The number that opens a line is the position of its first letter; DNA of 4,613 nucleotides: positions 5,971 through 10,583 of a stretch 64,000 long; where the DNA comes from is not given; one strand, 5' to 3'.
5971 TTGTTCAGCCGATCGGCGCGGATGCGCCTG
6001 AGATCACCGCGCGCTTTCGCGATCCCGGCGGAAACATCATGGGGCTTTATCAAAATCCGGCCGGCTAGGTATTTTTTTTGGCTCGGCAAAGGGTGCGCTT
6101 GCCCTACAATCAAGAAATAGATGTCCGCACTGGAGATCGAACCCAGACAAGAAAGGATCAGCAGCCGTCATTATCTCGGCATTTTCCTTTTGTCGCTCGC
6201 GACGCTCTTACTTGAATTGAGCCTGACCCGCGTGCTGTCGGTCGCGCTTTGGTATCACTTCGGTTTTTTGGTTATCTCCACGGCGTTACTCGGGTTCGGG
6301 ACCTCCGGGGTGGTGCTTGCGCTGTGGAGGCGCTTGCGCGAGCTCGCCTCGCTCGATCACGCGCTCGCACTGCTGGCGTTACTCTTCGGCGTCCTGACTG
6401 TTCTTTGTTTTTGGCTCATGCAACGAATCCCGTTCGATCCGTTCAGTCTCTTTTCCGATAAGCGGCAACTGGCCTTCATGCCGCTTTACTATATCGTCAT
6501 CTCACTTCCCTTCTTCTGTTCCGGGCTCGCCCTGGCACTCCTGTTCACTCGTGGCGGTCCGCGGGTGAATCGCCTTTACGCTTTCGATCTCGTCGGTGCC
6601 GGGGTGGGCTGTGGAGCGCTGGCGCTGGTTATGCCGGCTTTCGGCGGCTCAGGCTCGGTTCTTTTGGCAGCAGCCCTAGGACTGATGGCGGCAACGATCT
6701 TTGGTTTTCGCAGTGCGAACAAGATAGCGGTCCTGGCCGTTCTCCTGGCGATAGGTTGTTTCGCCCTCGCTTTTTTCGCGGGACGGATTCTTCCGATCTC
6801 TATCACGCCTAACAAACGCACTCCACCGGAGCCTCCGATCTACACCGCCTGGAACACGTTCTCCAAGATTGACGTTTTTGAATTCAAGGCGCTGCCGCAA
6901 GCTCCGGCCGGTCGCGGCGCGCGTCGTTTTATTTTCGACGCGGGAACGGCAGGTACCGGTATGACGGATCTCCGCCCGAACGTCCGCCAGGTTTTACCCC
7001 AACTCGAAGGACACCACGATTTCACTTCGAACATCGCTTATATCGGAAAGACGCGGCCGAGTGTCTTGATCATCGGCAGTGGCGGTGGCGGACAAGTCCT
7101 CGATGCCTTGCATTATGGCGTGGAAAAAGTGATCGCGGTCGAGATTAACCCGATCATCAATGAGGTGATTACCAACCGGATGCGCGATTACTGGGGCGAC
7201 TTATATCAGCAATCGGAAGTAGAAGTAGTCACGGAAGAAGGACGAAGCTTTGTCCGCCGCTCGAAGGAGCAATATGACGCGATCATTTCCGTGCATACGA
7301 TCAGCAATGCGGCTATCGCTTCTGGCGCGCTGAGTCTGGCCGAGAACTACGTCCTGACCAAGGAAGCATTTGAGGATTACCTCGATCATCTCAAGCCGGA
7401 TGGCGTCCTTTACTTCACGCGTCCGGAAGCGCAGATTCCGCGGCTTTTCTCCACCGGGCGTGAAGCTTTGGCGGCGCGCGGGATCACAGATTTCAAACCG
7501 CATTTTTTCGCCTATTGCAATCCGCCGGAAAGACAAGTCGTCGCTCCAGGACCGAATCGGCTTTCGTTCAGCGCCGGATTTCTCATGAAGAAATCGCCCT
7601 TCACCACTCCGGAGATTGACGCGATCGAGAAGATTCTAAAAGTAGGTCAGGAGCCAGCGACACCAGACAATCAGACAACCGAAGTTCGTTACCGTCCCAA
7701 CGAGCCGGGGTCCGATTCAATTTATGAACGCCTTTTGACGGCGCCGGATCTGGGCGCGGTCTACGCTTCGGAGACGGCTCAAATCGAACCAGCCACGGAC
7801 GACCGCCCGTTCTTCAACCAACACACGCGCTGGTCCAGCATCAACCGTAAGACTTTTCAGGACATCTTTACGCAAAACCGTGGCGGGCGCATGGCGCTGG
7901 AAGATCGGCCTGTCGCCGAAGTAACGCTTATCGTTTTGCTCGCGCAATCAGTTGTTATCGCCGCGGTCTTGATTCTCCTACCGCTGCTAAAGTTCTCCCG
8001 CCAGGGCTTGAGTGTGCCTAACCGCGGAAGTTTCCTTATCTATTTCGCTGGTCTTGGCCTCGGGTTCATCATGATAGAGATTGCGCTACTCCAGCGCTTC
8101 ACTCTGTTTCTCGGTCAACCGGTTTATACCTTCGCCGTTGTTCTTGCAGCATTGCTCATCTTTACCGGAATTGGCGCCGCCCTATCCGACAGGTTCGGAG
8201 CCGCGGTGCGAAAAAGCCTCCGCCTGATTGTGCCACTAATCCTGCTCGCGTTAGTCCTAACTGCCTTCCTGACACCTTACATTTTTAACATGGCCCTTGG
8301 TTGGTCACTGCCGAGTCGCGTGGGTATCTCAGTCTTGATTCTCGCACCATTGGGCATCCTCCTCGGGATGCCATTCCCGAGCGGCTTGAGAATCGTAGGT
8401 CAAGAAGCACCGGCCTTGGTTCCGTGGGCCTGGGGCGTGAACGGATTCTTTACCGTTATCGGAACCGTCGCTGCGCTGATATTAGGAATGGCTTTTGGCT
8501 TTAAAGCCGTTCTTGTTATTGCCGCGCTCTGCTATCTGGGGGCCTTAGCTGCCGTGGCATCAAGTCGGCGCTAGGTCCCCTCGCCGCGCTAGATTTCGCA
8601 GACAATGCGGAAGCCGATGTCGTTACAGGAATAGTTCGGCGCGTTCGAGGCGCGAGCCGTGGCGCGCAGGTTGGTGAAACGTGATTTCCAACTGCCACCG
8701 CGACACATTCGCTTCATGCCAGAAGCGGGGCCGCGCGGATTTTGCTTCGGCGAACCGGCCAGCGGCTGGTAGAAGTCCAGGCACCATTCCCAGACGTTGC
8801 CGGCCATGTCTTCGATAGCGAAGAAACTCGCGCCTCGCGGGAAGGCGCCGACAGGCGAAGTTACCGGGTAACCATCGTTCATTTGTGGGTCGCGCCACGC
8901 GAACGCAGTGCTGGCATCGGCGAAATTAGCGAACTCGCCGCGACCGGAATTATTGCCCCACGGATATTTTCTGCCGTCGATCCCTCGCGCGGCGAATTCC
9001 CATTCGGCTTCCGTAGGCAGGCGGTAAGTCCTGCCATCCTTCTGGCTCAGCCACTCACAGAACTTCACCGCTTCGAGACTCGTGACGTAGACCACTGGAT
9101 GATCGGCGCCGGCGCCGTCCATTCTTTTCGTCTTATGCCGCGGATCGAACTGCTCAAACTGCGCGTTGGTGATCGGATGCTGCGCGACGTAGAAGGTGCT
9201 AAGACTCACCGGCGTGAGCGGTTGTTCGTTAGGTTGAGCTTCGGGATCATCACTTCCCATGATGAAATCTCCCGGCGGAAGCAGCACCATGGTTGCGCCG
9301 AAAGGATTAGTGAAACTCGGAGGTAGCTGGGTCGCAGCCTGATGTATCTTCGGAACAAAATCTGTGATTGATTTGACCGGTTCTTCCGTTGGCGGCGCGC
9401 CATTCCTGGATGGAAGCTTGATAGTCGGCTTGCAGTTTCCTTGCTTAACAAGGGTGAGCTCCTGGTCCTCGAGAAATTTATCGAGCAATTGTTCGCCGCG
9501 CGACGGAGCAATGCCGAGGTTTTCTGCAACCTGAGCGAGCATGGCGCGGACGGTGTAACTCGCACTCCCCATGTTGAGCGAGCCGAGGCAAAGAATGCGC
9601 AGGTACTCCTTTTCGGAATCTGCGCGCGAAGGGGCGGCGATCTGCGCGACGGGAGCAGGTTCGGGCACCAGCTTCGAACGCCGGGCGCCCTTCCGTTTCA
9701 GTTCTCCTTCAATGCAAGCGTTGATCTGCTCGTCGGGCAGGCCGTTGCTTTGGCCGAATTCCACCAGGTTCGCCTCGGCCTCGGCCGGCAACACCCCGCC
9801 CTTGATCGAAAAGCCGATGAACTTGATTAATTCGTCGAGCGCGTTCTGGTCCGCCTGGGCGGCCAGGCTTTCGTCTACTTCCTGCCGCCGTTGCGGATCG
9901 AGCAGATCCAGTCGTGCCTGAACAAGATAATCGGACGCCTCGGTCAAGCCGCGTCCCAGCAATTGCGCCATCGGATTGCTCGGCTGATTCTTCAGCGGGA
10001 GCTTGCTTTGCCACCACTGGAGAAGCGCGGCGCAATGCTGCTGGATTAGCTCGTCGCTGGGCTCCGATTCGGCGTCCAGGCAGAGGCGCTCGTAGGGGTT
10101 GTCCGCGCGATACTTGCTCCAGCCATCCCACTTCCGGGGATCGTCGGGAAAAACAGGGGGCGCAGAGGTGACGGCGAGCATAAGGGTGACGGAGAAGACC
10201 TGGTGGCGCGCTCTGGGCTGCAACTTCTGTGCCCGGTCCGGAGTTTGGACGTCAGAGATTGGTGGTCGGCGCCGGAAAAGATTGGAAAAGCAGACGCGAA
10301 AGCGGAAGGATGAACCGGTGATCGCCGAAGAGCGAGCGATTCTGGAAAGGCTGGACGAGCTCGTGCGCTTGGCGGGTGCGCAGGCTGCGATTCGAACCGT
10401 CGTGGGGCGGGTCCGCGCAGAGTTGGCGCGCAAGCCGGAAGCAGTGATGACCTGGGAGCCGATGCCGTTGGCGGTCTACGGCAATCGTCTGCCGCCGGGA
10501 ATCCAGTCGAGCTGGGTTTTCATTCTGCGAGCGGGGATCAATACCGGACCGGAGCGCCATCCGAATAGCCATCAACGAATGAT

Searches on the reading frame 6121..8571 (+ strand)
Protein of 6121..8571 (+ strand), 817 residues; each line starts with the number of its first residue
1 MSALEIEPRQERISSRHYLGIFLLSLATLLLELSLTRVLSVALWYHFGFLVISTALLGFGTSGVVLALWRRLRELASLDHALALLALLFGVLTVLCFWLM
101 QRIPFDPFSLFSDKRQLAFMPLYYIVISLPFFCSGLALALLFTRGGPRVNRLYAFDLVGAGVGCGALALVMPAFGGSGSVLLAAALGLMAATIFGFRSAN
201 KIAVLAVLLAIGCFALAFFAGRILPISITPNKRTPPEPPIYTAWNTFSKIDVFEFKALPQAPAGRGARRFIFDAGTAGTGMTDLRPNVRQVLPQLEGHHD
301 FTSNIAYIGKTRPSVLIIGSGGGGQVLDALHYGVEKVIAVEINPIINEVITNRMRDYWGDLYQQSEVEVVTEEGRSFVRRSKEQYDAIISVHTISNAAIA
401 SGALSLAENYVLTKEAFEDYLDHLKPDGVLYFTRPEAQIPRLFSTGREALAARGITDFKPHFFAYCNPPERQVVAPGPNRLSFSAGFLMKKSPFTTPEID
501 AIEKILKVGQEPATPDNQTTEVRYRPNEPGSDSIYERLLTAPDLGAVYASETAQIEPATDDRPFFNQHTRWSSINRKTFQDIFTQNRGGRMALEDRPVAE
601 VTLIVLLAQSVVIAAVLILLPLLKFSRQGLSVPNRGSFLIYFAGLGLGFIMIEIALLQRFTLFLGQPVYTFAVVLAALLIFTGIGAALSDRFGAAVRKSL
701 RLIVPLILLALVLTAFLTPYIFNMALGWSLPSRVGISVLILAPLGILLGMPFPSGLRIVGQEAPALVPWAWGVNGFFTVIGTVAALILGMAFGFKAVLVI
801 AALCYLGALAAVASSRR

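Call 33: search_protein_families(library=pfam, proteins=[window:6121-8571:+], max_evalue=0.0001)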
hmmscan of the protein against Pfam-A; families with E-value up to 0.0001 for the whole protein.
window:6121-8571:+ (817 aa): 1 family
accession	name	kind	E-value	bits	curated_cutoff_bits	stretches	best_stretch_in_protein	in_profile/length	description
PF01564.23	Spermine_synth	-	5.3e-10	39.6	22.9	1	314-431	21-129/186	Spermine/spermidine synthase domain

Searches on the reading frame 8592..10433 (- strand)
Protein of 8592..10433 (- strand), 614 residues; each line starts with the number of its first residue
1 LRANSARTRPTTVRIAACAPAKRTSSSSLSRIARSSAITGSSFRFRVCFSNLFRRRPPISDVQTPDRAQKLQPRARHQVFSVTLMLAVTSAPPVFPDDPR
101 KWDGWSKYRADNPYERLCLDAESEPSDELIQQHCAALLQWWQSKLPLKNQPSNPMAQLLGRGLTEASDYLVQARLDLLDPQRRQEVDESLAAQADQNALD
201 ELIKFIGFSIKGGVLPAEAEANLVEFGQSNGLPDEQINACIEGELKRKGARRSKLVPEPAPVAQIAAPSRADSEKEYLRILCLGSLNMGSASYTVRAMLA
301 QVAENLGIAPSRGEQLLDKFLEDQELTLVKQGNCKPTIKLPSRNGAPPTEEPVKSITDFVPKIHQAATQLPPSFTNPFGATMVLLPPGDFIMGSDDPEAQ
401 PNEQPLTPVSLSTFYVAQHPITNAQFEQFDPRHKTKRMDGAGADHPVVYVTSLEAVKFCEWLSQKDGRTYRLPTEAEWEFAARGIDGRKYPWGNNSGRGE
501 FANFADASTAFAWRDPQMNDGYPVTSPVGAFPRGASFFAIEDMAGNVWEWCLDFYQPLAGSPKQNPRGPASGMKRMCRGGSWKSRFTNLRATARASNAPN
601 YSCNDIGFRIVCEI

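Call 33: search_protein_families(library=pfam, proteins=[window:8592-10433:-], max_evalue=0.0001)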
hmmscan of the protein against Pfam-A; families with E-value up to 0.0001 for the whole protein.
window:8592-10433:- (614 aa): 1 family
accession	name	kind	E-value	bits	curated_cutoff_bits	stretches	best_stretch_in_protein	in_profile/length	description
PF03781.23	FGE-sulfatase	-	4.1e-50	171.3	23.3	1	380-611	3-254/255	Sulfatase-modifying factor enzyme 1-like domain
